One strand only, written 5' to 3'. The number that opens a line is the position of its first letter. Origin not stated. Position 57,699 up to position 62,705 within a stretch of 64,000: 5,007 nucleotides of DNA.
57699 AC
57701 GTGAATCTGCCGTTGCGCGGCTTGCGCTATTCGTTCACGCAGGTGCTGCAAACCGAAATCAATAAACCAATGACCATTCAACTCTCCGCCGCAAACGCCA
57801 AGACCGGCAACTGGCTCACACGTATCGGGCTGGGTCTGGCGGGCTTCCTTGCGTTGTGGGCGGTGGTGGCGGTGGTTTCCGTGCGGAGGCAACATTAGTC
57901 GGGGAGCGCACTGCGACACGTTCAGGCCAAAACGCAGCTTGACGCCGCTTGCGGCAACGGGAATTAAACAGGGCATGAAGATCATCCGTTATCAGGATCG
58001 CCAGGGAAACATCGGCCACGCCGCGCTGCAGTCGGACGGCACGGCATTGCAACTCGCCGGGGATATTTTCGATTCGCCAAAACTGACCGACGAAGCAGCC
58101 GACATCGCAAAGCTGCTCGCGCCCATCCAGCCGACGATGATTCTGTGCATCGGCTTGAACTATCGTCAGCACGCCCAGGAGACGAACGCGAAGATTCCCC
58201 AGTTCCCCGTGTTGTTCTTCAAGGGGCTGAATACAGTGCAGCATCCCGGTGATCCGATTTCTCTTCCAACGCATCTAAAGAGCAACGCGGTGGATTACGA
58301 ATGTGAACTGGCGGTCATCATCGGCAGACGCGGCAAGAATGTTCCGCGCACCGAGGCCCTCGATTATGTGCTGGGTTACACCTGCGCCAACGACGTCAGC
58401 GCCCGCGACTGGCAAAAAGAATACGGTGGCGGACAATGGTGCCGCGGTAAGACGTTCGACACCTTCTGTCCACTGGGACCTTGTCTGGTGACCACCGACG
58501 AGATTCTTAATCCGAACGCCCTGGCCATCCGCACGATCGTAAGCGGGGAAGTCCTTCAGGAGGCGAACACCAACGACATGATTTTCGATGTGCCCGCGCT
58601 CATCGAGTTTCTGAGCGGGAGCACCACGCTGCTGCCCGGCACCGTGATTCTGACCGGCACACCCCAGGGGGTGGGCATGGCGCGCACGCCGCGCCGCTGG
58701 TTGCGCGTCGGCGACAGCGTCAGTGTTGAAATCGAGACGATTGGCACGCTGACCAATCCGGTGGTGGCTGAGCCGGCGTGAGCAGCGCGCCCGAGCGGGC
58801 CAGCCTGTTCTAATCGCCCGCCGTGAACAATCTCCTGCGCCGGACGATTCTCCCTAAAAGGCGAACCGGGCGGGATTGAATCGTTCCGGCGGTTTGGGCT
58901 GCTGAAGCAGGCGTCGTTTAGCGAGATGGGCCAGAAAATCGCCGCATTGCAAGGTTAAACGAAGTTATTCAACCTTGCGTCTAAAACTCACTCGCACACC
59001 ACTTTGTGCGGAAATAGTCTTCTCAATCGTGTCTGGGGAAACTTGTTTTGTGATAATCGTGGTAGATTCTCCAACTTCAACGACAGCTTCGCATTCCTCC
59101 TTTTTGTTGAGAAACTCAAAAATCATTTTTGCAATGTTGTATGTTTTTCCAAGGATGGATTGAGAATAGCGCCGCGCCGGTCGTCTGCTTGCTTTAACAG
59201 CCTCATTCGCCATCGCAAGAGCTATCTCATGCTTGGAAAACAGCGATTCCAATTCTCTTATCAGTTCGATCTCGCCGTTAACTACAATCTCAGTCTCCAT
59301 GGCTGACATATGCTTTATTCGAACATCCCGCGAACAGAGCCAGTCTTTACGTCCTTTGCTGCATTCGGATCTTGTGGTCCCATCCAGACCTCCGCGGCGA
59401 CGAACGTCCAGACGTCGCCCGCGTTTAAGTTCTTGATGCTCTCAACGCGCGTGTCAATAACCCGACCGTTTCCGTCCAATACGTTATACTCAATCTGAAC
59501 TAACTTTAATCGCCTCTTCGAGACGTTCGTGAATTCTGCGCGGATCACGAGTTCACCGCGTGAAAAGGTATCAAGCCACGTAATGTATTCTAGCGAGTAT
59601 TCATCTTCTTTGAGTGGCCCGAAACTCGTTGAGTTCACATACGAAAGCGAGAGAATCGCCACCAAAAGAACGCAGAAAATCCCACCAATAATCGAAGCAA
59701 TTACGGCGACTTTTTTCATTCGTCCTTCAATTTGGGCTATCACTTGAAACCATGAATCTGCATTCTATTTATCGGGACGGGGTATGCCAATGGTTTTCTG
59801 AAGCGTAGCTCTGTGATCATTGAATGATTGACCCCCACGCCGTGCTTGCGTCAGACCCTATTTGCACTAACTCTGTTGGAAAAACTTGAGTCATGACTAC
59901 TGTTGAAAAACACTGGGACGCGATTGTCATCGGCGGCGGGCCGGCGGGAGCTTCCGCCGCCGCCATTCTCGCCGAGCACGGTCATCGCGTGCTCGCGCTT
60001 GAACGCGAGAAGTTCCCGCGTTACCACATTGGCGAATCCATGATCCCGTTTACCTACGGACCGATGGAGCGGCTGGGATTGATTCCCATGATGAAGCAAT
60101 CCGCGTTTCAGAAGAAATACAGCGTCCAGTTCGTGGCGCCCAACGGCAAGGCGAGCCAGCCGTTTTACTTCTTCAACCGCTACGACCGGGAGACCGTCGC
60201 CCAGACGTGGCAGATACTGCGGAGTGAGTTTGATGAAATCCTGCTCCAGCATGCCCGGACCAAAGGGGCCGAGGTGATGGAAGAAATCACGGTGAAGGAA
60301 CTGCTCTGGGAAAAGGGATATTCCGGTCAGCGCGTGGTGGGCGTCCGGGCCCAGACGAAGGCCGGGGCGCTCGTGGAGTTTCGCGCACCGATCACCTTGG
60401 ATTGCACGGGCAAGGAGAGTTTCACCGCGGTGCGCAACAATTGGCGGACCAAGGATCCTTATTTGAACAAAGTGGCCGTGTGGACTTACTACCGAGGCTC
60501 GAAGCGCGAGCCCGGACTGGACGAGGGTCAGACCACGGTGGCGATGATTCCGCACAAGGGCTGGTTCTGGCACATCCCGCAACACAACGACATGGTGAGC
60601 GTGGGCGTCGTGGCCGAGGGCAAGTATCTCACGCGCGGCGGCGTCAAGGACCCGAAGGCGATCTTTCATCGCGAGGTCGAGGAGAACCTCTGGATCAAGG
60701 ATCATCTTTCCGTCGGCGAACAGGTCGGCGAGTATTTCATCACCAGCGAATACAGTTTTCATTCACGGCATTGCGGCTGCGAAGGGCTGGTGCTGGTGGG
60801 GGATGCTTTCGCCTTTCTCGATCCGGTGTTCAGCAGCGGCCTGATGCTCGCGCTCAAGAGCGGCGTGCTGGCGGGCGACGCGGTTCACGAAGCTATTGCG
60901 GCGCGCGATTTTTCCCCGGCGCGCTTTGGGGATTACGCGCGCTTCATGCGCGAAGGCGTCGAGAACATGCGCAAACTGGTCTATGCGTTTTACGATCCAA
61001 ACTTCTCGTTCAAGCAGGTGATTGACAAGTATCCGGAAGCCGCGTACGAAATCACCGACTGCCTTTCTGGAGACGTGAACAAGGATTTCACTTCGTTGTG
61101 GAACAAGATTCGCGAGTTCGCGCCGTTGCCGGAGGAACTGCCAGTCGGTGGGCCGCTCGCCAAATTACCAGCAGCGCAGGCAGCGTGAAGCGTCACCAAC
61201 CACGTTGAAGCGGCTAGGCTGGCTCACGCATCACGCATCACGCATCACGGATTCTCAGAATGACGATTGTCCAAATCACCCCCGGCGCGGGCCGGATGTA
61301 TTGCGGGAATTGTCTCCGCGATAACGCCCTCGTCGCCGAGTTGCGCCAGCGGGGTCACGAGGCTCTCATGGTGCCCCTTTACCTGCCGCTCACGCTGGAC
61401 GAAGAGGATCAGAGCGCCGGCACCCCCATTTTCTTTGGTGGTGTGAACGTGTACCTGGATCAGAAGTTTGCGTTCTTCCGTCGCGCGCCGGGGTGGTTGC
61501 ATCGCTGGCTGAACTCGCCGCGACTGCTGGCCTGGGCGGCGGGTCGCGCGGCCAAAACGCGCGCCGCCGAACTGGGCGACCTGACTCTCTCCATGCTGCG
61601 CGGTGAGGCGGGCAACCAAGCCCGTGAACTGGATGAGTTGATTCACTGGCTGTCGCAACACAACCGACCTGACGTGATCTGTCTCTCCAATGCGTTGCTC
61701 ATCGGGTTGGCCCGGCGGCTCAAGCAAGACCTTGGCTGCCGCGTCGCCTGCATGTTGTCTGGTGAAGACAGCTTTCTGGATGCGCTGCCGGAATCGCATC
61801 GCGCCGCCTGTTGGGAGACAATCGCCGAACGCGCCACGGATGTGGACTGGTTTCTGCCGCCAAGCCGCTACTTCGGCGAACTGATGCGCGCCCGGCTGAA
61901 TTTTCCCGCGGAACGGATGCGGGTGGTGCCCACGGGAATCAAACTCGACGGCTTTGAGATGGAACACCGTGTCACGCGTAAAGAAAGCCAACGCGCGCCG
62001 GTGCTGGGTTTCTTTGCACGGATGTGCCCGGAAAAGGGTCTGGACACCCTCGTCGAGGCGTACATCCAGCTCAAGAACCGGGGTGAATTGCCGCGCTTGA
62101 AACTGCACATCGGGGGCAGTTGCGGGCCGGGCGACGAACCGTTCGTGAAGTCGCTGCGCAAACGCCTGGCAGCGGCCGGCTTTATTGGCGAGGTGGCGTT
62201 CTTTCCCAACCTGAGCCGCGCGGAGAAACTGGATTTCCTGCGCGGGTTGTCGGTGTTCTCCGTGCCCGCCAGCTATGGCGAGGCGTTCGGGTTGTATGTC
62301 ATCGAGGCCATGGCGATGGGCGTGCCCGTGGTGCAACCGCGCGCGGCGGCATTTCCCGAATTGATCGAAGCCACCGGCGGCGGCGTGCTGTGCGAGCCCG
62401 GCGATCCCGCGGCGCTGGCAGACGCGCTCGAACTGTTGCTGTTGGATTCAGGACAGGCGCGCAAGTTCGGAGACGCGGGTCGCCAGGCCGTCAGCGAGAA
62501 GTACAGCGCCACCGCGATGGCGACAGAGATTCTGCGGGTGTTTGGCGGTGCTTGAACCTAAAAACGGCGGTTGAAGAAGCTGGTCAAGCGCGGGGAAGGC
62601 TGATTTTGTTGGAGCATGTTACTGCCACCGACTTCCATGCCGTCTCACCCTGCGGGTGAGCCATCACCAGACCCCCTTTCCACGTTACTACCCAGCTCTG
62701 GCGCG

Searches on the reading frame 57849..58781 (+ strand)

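Call 71: search_protein_families(library=pfam, proteins=[window:57849-58781:+], max_evalue=0.00001)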
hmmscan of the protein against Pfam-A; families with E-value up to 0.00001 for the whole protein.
window:57849-58781:+ (310 aa): 2 families
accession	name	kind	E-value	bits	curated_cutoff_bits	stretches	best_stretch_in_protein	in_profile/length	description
PF01557.24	FAA_hydrolase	-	3.6e-75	252.7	23.9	1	98-306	2-214/214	Fumarylacetoacetate (FAA) hydrolase C-terminal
PF10370.14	Rv2993c-like_N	-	4.7e-06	27.8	21.3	0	43-92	1-50/50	Rv2993c-like, N-terminal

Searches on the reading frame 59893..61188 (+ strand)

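Call 71: search_protein_families(library=pfam, proteins=[window:59893-61188:+], max_evalue=0.00001)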
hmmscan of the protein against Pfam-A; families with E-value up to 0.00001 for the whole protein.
window:59893-61188:+ (431 aa): 6 families
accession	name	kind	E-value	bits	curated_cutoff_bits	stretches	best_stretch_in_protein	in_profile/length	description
PF04820.20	Trp_halogenase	-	4.6e-25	88.8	21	2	100-368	147-387/458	Tryptophan halogenase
PF12831.13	FAD_oxidored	-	1.9e-09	37.8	27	1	9-174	1-146/416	FAD dependent oxidoreductase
PF01494.25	FAD_binding_3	-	3e-09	37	22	1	9-177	3-162/349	FAD binding domain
PF00890.30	FAD_binding_2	-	3.8e-09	36.7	20.4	0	9-41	1-33/414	FAD binding domain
PF01266.30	DAO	-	9.7e-08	32.4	27.9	0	9-42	1-34/353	FAD dependent oxidoreductase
PF13450.12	NAD_binding_8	-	9.3e-06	26.3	21.9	0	12-40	1-29/68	NAD(P)-binding Rossmann-like domain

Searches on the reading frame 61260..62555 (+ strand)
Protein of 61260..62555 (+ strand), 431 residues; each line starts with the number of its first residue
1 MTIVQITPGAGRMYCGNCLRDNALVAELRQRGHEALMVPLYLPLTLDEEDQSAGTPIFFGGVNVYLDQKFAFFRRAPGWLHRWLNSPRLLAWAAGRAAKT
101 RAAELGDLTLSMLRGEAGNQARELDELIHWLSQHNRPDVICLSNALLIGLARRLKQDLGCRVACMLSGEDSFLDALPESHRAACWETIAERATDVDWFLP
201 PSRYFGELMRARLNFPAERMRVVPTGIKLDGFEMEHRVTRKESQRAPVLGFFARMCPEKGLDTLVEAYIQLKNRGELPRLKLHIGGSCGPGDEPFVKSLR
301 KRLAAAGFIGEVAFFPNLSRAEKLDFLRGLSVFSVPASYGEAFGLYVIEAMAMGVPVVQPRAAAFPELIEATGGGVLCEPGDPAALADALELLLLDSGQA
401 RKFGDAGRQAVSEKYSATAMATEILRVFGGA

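Call 71: search_protein_families(library=pfam, proteins=[window:61260-62555:+], max_evalue=0.00001)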
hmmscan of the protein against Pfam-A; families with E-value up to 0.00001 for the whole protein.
window:61260-62555:+ (431 aa): 5 families
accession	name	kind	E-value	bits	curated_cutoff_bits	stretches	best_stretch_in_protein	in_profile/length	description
PF00534.26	Glycos_transf_1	-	8.8e-29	100.7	26.4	1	241-409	10-171/172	Glycosyl transferases group 1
PF13692.12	Glyco_trans_1_4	-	7.2e-23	81.9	27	1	247-395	2-141/142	Glycosyl transferases group 1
PF13439.12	Glyco_transf_4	-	3.3e-09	37.4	28.5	1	124-230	61-169/170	Glycosyltransferase Family 4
PF13579.12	Glyco_trans_4_4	-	1.7e-07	32.1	29.7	1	24-226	10-158/158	Glycosyl transferase 4-like domain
PF20706.3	GT4-conflict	-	3e-07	30.2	26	1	231-416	180-377/385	Family 4 Glycosyltransferase in conflict systems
